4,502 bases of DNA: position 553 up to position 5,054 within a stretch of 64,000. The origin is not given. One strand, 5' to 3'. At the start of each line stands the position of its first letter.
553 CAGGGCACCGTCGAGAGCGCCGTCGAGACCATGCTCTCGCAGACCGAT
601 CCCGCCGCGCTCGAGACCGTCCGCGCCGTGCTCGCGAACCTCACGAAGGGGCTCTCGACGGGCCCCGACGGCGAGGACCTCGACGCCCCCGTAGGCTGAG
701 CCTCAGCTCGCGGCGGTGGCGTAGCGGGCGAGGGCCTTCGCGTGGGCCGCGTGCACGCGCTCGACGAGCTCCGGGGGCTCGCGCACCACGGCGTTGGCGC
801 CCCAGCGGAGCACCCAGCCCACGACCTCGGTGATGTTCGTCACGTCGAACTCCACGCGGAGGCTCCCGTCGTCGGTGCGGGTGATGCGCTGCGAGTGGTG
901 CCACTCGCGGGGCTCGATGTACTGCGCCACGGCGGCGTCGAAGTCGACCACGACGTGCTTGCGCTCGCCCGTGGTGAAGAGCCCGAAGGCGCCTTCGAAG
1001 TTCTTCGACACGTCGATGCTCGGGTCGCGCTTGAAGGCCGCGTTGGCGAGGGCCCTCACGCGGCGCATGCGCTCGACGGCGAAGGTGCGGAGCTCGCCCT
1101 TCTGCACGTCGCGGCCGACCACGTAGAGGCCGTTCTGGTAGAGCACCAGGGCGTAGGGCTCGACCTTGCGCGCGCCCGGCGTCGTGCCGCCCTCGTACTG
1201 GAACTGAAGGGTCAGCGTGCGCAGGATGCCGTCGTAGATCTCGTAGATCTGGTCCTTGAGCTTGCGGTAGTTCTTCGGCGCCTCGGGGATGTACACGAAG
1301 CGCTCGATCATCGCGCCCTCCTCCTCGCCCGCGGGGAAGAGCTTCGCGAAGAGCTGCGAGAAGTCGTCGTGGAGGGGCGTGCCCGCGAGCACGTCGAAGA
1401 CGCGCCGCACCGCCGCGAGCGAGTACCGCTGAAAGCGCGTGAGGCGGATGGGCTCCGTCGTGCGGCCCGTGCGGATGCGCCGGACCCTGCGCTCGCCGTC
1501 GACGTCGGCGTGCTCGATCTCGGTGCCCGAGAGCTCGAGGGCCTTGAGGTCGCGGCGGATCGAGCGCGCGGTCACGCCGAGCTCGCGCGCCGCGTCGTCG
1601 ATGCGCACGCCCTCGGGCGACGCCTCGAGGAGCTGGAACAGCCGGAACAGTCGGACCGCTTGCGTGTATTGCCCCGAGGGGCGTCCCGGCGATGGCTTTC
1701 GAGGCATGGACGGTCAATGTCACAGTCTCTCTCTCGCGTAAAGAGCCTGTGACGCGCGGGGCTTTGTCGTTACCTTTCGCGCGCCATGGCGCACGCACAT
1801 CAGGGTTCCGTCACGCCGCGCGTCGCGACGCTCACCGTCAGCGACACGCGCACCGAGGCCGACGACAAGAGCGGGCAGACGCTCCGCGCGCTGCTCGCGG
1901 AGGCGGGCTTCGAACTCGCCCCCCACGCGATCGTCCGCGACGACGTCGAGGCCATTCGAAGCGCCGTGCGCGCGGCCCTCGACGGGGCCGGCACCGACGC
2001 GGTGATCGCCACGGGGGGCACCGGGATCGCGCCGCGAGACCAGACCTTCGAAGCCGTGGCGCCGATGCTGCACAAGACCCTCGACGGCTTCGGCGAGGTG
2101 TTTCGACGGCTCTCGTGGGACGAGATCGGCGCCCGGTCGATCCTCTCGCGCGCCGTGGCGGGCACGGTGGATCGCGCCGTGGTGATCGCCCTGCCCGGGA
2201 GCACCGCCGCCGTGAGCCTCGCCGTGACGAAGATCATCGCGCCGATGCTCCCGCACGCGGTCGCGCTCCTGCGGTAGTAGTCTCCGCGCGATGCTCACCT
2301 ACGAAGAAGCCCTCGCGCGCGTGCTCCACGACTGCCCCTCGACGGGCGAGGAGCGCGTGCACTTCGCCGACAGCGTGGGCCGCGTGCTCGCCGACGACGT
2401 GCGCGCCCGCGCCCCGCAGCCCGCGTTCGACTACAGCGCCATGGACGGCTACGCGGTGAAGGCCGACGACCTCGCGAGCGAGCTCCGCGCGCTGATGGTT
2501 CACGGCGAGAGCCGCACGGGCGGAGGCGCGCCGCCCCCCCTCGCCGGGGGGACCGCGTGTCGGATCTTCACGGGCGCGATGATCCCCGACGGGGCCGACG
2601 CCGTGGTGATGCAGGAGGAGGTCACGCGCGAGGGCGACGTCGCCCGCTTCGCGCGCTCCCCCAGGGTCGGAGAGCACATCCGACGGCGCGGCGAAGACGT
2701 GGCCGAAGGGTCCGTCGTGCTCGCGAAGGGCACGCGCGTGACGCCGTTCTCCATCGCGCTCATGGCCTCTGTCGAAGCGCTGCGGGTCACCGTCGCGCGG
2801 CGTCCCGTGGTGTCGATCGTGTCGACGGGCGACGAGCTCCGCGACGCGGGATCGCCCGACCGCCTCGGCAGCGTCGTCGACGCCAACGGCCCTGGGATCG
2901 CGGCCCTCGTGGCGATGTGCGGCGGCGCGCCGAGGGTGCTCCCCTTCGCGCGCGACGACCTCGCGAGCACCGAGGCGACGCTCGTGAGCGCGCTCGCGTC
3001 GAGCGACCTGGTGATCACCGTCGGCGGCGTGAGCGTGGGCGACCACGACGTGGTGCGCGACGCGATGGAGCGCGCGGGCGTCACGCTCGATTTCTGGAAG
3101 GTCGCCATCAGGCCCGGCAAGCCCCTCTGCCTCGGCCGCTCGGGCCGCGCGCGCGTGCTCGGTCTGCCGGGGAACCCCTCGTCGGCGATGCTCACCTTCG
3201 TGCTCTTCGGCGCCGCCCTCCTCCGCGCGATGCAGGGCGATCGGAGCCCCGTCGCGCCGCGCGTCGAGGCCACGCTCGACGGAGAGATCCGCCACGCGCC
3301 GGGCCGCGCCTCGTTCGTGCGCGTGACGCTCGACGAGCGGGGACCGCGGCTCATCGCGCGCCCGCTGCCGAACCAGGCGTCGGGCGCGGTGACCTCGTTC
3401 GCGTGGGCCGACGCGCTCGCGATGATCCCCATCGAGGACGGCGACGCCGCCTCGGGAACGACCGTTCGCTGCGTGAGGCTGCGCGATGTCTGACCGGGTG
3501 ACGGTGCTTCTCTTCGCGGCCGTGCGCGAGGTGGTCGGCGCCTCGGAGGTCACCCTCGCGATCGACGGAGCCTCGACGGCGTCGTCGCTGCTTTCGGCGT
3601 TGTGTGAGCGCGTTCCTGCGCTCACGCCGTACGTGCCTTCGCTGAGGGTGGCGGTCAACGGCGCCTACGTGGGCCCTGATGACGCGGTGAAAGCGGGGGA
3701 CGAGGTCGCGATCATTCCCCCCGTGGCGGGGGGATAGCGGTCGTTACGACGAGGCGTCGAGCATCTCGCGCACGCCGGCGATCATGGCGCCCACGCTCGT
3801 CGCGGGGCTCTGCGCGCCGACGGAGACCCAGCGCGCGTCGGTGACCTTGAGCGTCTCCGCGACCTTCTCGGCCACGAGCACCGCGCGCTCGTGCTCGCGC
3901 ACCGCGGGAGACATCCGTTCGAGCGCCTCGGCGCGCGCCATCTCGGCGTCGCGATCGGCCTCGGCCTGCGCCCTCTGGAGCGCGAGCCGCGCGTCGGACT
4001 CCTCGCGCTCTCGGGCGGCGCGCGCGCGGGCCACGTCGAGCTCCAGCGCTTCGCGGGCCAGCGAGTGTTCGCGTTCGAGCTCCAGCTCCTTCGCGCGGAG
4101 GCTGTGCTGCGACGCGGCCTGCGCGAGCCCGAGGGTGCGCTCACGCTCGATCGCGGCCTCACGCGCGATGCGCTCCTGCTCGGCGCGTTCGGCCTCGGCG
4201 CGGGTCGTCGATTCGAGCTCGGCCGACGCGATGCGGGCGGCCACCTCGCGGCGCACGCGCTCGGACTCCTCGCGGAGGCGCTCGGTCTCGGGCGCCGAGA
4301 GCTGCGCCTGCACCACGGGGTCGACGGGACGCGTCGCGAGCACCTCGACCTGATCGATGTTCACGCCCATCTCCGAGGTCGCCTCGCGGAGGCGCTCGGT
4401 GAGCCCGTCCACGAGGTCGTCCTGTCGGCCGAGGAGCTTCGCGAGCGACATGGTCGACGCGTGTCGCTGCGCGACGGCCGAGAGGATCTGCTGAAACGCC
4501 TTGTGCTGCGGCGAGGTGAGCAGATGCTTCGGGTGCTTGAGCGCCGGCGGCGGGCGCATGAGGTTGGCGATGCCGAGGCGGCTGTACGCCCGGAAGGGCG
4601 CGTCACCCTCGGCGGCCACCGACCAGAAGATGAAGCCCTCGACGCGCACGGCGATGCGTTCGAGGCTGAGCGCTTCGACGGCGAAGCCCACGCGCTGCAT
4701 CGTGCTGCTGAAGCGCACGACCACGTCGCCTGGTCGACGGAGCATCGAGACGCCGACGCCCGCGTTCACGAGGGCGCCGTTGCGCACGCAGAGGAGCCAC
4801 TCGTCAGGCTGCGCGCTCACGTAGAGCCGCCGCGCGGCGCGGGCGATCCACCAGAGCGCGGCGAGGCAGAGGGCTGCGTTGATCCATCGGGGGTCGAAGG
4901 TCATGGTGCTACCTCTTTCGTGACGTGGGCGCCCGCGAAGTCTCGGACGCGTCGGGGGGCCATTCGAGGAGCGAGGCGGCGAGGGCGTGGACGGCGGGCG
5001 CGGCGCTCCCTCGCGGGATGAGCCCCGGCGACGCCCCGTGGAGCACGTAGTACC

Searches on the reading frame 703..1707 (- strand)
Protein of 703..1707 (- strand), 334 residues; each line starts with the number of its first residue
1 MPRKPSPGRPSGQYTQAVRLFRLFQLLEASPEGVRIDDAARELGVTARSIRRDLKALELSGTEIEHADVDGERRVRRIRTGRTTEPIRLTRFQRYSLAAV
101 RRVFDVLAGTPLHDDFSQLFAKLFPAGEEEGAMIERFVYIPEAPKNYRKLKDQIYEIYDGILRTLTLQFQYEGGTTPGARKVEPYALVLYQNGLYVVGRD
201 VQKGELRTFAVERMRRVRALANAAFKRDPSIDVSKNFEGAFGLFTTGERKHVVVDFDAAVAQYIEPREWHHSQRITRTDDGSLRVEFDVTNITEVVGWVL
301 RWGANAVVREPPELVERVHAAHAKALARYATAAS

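Call 86: search_protein_families(library=pfam, proteins=[window:703-1707:-], max_evalue=0.0001)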
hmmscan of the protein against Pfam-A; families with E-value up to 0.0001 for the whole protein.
window:703-1707:- (334 aa): 4 families
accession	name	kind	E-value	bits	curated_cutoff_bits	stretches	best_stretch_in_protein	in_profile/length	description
PF25583.1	WCX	-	4.2e-18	65.9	23.9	1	250-326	3-76/76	WCX domain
PF13280.12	WYL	-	7.1e-14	52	21.8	1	156-218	5-69/70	WYL domain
PF19187.6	HTH_PafC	-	4.5e-07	30.1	32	1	18-123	4-113/115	PafC helix-turn-helix domain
PF08279.18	HTH_11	-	1.7e-06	28.2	25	1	19-65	1-47/55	HTH domain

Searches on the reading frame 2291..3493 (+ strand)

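Call 86: search_protein_families(library=pfam, proteins=[window:2291-3493:+], max_evalue=0.0001)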
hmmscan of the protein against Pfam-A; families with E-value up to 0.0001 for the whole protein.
window:2291-3493:+ (400 aa): 3 families
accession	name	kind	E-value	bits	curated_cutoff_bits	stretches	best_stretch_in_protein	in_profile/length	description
PF03453.22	MoeA_N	-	1.4e-46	158.6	30.8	1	3-161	2-159/160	MoeA N-terminal region (domain I and II)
PF00994.29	MoCF_biosynth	-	2.2e-27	96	26.6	1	176-311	2-142/144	Probable molybdopterin binding domain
PF03454.20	MoeA_C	-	3.9e-16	59.5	22.1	1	327-393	2-68/72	MoeA C-terminal region (domain IV)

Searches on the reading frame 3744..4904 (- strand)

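Call 86: search_protein_families(library=pfam, proteins=[window:3744-4904:-], max_evalue=0.0001)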
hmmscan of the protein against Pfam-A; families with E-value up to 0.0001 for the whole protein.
window:3744-4904:- (386 aa): 1 family
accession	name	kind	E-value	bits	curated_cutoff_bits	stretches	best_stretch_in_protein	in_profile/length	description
PF01145.31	Band_7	-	3.8e-13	50.3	23.6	1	31-222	3-166/176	SPFH domain / Band 7 family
